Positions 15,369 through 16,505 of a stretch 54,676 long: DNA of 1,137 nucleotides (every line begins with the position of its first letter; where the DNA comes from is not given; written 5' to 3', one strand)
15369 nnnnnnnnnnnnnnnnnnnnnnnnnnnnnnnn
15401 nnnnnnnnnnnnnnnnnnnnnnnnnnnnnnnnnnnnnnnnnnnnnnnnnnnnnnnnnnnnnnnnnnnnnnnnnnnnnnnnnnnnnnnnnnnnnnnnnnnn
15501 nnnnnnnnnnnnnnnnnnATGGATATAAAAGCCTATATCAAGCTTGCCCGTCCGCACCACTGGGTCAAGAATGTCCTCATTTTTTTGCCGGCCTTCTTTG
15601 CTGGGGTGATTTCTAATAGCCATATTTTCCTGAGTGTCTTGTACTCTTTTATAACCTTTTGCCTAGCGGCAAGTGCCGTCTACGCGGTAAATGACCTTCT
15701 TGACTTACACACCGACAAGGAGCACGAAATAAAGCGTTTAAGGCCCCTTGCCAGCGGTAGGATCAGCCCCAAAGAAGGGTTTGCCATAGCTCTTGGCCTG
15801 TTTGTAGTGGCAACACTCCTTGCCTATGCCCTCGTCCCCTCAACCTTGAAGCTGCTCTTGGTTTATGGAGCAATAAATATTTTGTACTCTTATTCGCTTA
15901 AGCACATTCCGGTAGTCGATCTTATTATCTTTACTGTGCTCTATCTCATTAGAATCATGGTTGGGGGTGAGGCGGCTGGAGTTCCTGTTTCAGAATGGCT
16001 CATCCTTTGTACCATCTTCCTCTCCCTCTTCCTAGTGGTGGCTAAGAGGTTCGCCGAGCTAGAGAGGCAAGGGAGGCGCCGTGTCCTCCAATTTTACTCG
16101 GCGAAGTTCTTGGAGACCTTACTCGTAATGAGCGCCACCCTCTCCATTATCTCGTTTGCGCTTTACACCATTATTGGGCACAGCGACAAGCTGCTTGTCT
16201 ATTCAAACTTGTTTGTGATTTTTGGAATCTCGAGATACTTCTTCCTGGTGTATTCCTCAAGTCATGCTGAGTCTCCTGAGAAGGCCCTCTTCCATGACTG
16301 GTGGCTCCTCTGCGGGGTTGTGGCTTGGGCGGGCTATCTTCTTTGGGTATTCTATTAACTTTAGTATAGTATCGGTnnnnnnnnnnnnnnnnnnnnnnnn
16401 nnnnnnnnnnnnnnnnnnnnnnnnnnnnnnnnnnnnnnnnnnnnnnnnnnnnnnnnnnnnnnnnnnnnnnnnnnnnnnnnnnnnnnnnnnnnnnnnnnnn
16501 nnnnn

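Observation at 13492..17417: Compact, translationally coupled module for a polyprenyl-phosphate-pentose donor (DPA/DPR-like pathway), its flippase and a GT-C user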

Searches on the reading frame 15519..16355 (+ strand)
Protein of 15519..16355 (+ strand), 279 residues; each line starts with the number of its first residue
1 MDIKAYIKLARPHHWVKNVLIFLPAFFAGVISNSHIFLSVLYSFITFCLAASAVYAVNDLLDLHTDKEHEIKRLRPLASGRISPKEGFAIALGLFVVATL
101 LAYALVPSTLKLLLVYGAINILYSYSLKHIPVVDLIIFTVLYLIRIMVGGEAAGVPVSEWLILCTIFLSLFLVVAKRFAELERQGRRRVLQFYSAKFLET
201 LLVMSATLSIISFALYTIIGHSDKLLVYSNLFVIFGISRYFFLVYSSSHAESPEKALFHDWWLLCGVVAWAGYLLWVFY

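Call 3: search_protein_families(library=pfam, proteins=[window:15519-16355:+], max_evalue=0.01)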
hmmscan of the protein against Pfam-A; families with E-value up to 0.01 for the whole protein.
window:15519-16355:+ (279 aa): 1 family
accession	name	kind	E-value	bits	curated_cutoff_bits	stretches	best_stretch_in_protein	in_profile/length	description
PF01040.23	UbiA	-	7e-25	88.2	34.2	1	23-258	3-246/250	UbiA prenyltransferase family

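Call 4: search_protein_families(library=ncbifam, proteins=[window:15519-16355:+], max_evalue=0.01)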
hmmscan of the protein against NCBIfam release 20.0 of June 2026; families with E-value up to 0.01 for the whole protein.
window:15519-16355:+ (279 aa): 21 families
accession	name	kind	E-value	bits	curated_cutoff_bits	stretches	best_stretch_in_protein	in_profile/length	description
NF008977.0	PRK12324.1-2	equivalog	2.8e-57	194.4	234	1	4-276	3-285/297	decaprenyl-phosphate phosphoribosyltransferase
NF006088.0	PRK08238.1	equivalog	5.5e-56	190.2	351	1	3-236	192-430/482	UbiA family prenyltransferase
NF008978.0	PRK12324.1-4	equivalog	1.5e-55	188.4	207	1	4-276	33-317/322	decaprenyl-phosphate phosphoribosyltransferase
NF008976.0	PRK12324.1-1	equivalog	1.1e-44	153.1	474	1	6-272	21-297/306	decaprenyl-phosphate phosphoribosyltransferase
NF009523.0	PRK12884.1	equivalog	1.5e-16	60.4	269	1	3-165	4-162/279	prenyltransferase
NF009521.0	PRK12882.1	equivalog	5.5e-14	52.1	296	1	2-164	4-164/280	geranylgeranylglycerol-phosphate geranylgeranyltransferase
TIGR01474.1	ubiA_proteo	equivalog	1.5e-12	47.6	275.45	1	4-147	2-149/282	4-hydroxybenzoate octaprenyltransferase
TIGR01473.1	cyoE_ctaB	equivalog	1.4e-11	44.7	210.3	1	4-137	1-136/281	heme o synthase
NF009522.0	PRK12883.1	equivalog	1.4e-08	34.6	353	1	1-182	1-180/279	geranylgeranylglycerol-phosphate geranylgeranyltransferase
NF003349.0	PRK04375.1-2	equivalog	3.7e-08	32.9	246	1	3-140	25-163/318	heme o synthase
TIGR01476.1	chlor_syn_BchG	subfamily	5.3e-08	32.6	212.3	1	5-130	2-127/283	(bacterio)chlorophyll synthase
NF005742.0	PRK07566.1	equivalog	2.2e-07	30.3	313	1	3-128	28-157/315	chlorophyll synthase ChlG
NF035940.1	prenyl_rel_EboC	equivalog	2.4e-06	27.2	250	1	5-200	1-198/292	UbiA-like protein EboC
NF041586.1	MqnP_DT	exception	3.6e-06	26.9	430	1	6-129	3-125/277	menaquinone biosynthesis prenyltransferase MqnP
NF009514.0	PRK12873.1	equivalog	3.1e-05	23.5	246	1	3-119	10-130/297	4-hydroxybenzoate polyprenyltransferase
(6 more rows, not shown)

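Call 6: search_solved_structures(query=window:15519-16355:+, max_evalue=0.01, show_alignments=1)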
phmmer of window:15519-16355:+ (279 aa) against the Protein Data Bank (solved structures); distinct sequences matched with E-value up to 0.01: 2.
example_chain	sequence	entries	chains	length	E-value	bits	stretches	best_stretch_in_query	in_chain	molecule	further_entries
8j8j_D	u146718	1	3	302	1e-39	140.2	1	5-271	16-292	Decaprenyl-phosphate phosphoribosyltransferase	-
8j8k_A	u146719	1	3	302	1.1e-30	110.6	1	5-271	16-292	Decaprenyl-phosphate phosphoribosyltransferase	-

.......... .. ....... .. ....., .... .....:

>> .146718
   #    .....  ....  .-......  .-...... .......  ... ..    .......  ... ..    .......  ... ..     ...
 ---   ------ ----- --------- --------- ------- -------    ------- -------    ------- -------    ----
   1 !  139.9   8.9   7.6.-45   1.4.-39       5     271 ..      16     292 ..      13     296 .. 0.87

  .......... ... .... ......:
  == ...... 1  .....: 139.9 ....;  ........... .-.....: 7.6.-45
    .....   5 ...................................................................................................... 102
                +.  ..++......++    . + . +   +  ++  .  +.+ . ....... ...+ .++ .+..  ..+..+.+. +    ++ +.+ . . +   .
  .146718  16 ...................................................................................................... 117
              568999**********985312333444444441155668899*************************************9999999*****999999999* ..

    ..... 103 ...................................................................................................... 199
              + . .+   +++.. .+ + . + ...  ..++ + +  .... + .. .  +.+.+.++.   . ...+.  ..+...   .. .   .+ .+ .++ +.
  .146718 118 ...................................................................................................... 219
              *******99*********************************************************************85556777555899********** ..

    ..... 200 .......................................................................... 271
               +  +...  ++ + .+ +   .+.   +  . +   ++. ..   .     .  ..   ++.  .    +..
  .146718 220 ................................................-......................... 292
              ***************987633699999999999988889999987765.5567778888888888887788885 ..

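Call 7: find_homologous_proteins(query=window:15519-16355:+, max_evalue=1e-10)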
Query window:15519-16355:+ (279 aa): 776 proteins with E <= 1e-10 among 4143 candidates; the best 120 are listed.
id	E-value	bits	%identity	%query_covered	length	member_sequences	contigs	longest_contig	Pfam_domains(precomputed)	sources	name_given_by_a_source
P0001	1.5e-174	597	100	100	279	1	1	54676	PF01040.24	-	-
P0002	2.2e-79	285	52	99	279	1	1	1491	PF01040.24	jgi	jgi:decaprenyl-phosphate phosphoribosyltransferase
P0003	9.7e-76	273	51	98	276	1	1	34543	PF01040.24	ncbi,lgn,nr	ncbi:hypothetical protein EPN83_02870 [Patescibacteria group bacterium]|nr:MAG: hypothetical protein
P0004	1.6e-72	263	50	98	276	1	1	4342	PF01040.24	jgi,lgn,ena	-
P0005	5.6e-68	248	45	98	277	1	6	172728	PF01040.24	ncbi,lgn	-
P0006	4.5e-65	238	44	99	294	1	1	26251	PF01040.24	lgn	-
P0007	1.1e-64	237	46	98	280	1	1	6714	PF01040.24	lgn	-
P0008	2.9e-64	236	44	99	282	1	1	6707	PF01040.24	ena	-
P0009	1.2e-62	230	45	98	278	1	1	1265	PF01040.24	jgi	jgi:4-hydroxybenzoate polyprenyltransferase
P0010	8.0e-62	228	43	99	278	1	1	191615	PF01040.24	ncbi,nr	ncbi:MAG: UbiA prenyltransferase family protein [bacterium]|nr:UbiA prenyltransferase family protein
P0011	5.7e-61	225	39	99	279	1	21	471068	PF01040.24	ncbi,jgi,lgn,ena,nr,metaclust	ncbi:decaprenyl-phosphate phosphoribosyltransferase [Candidatus Peregrinibacteria bacterium]|jgi:4-h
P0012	1.7e-60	223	39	98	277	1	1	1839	PF01040.24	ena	-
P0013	6.1e-59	218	44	99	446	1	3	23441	PF01040.24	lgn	-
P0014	1.4e-58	217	39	99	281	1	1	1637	PF01040.24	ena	-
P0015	3.6e-58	216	44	98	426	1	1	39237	PF01040.24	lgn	-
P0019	6.6e-55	205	40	98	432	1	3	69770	PF01040.24,PF13242.13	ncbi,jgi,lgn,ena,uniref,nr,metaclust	ncbi:hypothetical protein A3A39_03080 [Candidatus Kaiserbacteria bacterium RIFCSPLOWO2_01_FULL_54_13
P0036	5.1e-49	186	39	95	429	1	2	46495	PF09419.17,PF01040.24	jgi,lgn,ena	-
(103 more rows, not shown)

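Call 8: find_related_loci(query=window:15519-16355:+, collection=genome_contigs, flank=8000)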
Query window:15519-16355:+ (279 aa) in genome_contigs; peptide patterns used: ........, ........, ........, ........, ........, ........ (x = any residue, [..] = any of these).
64 stretches matched a pattern; 5 encode a relative of the query (tblastn E <= 1e-3); 5 distinct loci.
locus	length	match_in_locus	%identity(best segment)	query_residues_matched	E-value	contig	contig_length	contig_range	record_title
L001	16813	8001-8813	43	9-279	1e-68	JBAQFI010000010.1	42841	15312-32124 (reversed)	MAG: Minisyncoccia bacterium isolate MFD12003_ilm_asm_bin45 k127_153366, whole genome shotgun sequence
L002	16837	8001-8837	36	2-270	2e-48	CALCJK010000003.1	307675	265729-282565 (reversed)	MAG: uncultured bacterium isolate H1_Bin_METABAT__173_sub_1 genome assembly, contig: c_000000138099, whole genome shotgu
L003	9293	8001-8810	34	11-271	3e-47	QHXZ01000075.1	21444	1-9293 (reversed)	MAG: Acidobacteria bacterium isolate gp22 AA2 14_1009_16_40cm_scaffold_14279_curated, whole genome shotgun sequence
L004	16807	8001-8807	37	2-260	3e-46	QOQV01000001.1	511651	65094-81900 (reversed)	MAG: Ignavibacteriae bacterium isolate BY39 NODE_8, whole genome shotgun sequence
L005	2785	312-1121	33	11-271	2e-44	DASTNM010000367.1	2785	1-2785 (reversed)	MAG TPA_asm: Candidatus Polarisedimenticolia bacterium isolate SMAG_U2143 k141_720164, whole genome shotgun sequence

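Call 10: find_encoding_contigs(protein=P0003, flank=8000, max_places=2)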
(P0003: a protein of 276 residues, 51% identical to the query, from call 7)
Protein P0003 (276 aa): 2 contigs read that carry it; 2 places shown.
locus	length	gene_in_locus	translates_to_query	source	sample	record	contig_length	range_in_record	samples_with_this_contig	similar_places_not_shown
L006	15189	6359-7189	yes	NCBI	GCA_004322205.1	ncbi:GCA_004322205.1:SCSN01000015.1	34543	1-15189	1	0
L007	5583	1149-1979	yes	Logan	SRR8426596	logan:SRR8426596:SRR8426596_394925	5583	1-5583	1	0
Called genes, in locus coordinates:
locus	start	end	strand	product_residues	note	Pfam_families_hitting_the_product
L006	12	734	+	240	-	PF00923:TAL_FSA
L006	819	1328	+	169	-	PF01467:CTP_transf_like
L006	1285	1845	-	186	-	PF13580:SIS_2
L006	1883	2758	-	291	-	PF01501:Glyco_transf_8 (weak)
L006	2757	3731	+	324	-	PF01380:SIS, PF00571:CBS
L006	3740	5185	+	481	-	-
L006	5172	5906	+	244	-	PF13489:Methyltransf_23, PF07021:MetW, PF08241:Methyltransf_11, PF08242:Methyltransf_12 (weak), PF13649:Methyltransf_25 (weak)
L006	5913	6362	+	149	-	-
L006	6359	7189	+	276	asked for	PF01040:UbiA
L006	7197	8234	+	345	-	PF01073:3Beta_HSD, PF01370:Epimerase, PF02719:Polysacc_synt_2, PF04321:RmlD_sub_bind, PF05368:NmrA (weak), PF13460:NAD_binding_10, PF16363:GDP_Man_Dehyd, PF07993:NAD_binding_4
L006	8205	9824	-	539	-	-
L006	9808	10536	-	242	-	PF13489:Methyltransf_23, PF01209:Ubie_methyltran, PF13847:Methyltransf_31, PF08241:Methyltransf_11, PF08242:Methyltransf_12, PF13649:Methyltransf_25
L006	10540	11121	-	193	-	-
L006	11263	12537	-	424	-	PF01943:Polysacc_synt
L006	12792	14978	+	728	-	PF04932:Wzy_C, PF13181:TPR_8 (faint), PF21033:RMD1-3 (faint), PF07719:TPR_2 (faint), PF13424:TPR_12 (faint), PF13432:TPR_16 (faint), PF23914:TPR_CcmH_CycH (weak), PF14559:TPR_19 (weak), +2 more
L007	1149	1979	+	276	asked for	PF01040:UbiA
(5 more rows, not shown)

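Call 11: find_encoding_contigs(protein=P0005, flank=8000, max_places=2)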
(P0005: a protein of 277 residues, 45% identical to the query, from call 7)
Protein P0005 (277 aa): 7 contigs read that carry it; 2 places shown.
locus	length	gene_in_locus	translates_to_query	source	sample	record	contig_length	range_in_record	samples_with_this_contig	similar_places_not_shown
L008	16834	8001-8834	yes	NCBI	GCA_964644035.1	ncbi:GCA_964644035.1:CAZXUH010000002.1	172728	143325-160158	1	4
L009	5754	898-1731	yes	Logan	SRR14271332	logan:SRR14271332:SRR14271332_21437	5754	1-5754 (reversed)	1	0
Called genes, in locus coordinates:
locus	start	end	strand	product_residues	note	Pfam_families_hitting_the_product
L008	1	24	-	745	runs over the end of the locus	PF13491:FtsK_4TM (weak), PF17854:FtsK_alpha, PF01580:FtsK_SpoIIIE, PF09397:FtsK_gamma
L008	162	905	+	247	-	-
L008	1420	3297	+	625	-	PF01471:PG_binding_1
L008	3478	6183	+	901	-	PF02450:LCAT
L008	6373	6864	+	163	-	PF00466:Ribosomal_L10, PF27436:RL10_C (weak)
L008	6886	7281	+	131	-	PF16320:Ribosomal_L12_N, PF00542:Ribosomal_L12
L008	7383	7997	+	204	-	-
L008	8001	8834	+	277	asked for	PF01040:UbiA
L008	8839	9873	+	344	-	PF01073:3Beta_HSD, PF01370:Epimerase, PF02719:Polysacc_synt_2, PF04321:RmlD_sub_bind, PF13460:NAD_binding_10, PF16363:GDP_Man_Dehyd, PF07993:NAD_binding_4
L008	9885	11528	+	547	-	-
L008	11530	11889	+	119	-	PF00892:EamA (weak), PF00893:Multi_Drug_Res (weak)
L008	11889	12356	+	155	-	PF09419:PGP_phosphatase (weak), PF13242:Hydrolase_like (weak)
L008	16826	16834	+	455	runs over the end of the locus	PF00092:VWA, PF13519:VWA_2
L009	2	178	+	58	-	?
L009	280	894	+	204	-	-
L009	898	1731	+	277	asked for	PF01040:UbiA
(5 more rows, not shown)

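Call 12: find_encoding_contigs(protein=P0011, flank=8000, max_places=2)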
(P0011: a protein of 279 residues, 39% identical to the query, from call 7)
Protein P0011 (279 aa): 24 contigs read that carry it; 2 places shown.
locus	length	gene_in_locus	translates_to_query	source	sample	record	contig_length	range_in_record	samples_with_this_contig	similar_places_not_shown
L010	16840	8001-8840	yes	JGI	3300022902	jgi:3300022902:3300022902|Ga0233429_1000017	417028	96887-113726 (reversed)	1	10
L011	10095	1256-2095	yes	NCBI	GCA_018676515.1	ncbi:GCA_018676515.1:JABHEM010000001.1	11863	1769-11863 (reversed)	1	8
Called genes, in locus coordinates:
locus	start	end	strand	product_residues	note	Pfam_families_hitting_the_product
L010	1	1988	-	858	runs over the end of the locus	PF13231:PMT_2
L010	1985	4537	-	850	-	-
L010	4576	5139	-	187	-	-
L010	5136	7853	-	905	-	-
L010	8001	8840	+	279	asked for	PF01040:UbiA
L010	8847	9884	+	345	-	PF01073:3Beta_HSD, PF01370:Epimerase, PF02719:Polysacc_synt_2, PF04321:RmlD_sub_bind, PF05368:NmrA (weak), PF13460:NAD_binding_10, PF16363:GDP_Man_Dehyd, PF07993:NAD_binding_4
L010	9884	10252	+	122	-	PF00892:EamA (weak)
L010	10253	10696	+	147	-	PF09419:PGP_phosphatase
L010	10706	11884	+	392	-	PF00535:Glycos_transf_2, PF13641:Glyco_tranf_2_3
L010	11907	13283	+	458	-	PF13727:CoA_binding_3, PF02397:Bac_transf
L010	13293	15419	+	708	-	PF04932:Wzy_C, PF07719:TPR_2 (faint), PF13181:TPR_8 (faint)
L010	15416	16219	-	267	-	PF02254:TrkA_N (faint), PF03435:Sacchrp_dh_NADP (weak), PF03446:NAD_binding_2, PF03807:F420_oxidored, PF14748:P5CR_dimer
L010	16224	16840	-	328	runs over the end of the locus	PF07136:DUF1385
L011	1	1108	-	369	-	?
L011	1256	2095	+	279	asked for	PF01040:UbiA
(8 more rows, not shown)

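Call 13: find_encoding_contigs(protein=P0019, flank=8000, max_places=1)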
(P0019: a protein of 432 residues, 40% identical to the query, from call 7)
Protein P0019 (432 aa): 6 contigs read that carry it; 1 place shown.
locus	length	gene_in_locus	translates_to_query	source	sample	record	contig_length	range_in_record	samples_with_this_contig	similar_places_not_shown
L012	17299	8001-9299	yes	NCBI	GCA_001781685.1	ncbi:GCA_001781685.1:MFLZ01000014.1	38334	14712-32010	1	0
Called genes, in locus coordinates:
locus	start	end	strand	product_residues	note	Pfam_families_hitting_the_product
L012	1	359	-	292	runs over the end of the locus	PF01408:GFO_IDH_MocA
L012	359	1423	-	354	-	PF01073:3Beta_HSD, PF01370:Epimerase, PF02719:Polysacc_synt_2 (faint), PF07993:NAD_binding_4, PF16363:GDP_Man_Dehyd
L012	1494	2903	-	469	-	PF02366:PMT, PF13231:PMT_2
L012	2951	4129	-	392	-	PF08421:Methyltransf_13, PF13489:Methyltransf_23, PF08241:Methyltransf_11, PF08242:Methyltransf_12, PF08484:Methyltransf_14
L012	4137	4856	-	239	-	PF13641:Glyco_tranf_2_3, PF00535:Glycos_transf_2, PF10111:Glyco_tranf_2_2 (weak)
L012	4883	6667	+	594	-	-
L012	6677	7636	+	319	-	PF13489:Methyltransf_23, PF01728:FtsJ (weak), PF02353:CMAS (weak), PF07021:MetW (weak), PF08241:Methyltransf_11, PF08242:Methyltransf_12, PF13649:Methyltransf_25, PF13847:Methyltransf_31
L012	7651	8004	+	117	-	PF10639:TMEM234 (weak)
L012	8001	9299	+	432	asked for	PF13242:Hydrolase_like (weak), PF01040:UbiA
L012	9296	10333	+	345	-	PF01073:3Beta_HSD, PF01370:Epimerase, PF02719:Polysacc_synt_2, PF04321:RmlD_sub_bind, PF13460:NAD_binding_10, PF16363:GDP_Man_Dehyd, PF07993:NAD_binding_4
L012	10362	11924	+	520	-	PF13231:PMT_2 (weak)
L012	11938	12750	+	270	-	PF01467:CTP_transf_like, PF01050:MannoseP_isomer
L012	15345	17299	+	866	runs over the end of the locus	PF07517:SecA_DEAD, PF01043:SecA_PP_bind, PF21090:P-loop_SecA, PF07516:SecA_SW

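Call 14: find_encoding_contigs(protein=P0010, flank=8000, max_places=1)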
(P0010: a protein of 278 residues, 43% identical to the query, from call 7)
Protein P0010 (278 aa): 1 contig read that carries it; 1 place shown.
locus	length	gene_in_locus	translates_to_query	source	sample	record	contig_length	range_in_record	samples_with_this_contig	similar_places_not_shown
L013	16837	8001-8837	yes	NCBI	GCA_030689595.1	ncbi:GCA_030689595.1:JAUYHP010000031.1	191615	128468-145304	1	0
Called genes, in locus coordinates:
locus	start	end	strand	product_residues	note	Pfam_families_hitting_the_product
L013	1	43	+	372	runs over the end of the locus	PF13439:Glyco_transf_4, PF13579:Glyco_trans_4_4 (weak), PF20706:GT4-conflict, PF00534:Glycos_transf_1, PF13692:Glyco_trans_1_4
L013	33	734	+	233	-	PF00535:Glycos_transf_2, PF13641:Glyco_tranf_2_3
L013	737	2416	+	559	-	PF13231:PMT_2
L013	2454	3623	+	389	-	PF02350:Epimerase_2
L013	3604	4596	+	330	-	PF00535:Glycos_transf_2, PF13641:Glyco_tranf_2_3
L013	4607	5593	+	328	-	PF03706:LPG_synthase_TM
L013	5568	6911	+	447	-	PF13231:PMT_2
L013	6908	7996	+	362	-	PF13439:Glyco_transf_4 (weak), PF00534:Glycos_transf_1, PF13692:Glyco_trans_1_4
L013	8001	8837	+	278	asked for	PF01040:UbiA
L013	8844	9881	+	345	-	PF01073:3Beta_HSD, PF01370:Epimerase, PF02719:Polysacc_synt_2, PF04321:RmlD_sub_bind, PF13460:NAD_binding_10, PF16363:GDP_Man_Dehyd, PF07993:NAD_binding_4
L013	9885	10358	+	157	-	-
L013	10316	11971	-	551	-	PF13231:PMT_2 (weak)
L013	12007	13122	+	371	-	PF13439:Glyco_transf_4, PF13579:Glyco_trans_4_4 (weak), PF00534:Glycos_transf_1, PF20706:GT4-conflict (weak), PF13692:Glyco_trans_1_4, PF13524:Glyco_trans_1_2 (faint)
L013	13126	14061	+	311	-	PF03966:Trm112p, PF08003:Methyltransf_9, PF13489:Methyltransf_23, PF02353:CMAS, PF13847:Methyltransf_31, PF08241:Methyltransf_11, PF08242:Methyltransf_12, PF13649:Methyltransf_25, +3 more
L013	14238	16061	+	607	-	PF13522:GATase_6, PF13537:GATase_7, PF00733:Asn_synthase, PF24167:DUF7411 (weak)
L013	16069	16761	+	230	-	PF01209:Ubie_methyltran, PF13489:Methyltransf_23, PF07021:MetW (weak), PF13847:Methyltransf_31, PF08241:Methyltransf_11, PF08242:Methyltransf_12, PF13649:Methyltransf_25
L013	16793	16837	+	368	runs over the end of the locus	PF13439:Glyco_transf_4, PF13579:Glyco_trans_4_4 (faint), PF20706:GT4-conflict, PF00534:Glycos_transf_1, PF13692:Glyco_trans_1_4, PF13524:Glyco_trans_1_2 (weak)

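Call 27: search_dna_similar(query=window:15519-16355:+, collection=phages, mode=protein, max_rows=15)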
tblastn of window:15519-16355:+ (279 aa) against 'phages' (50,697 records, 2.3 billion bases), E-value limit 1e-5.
Records with a match: 1; places in all: 1; records where one place covers at least 80% of the query: 1.
Best place of each record, by identity: <60% 1.
By first word of the organism name: Bacteriophage 1.
By host as written in the record: - 1.
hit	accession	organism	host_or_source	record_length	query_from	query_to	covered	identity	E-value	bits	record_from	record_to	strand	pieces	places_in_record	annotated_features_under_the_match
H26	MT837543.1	Bacteriophage sp.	human fecal samples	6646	3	270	96%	33.0%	2e-37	145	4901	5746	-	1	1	record has no annotation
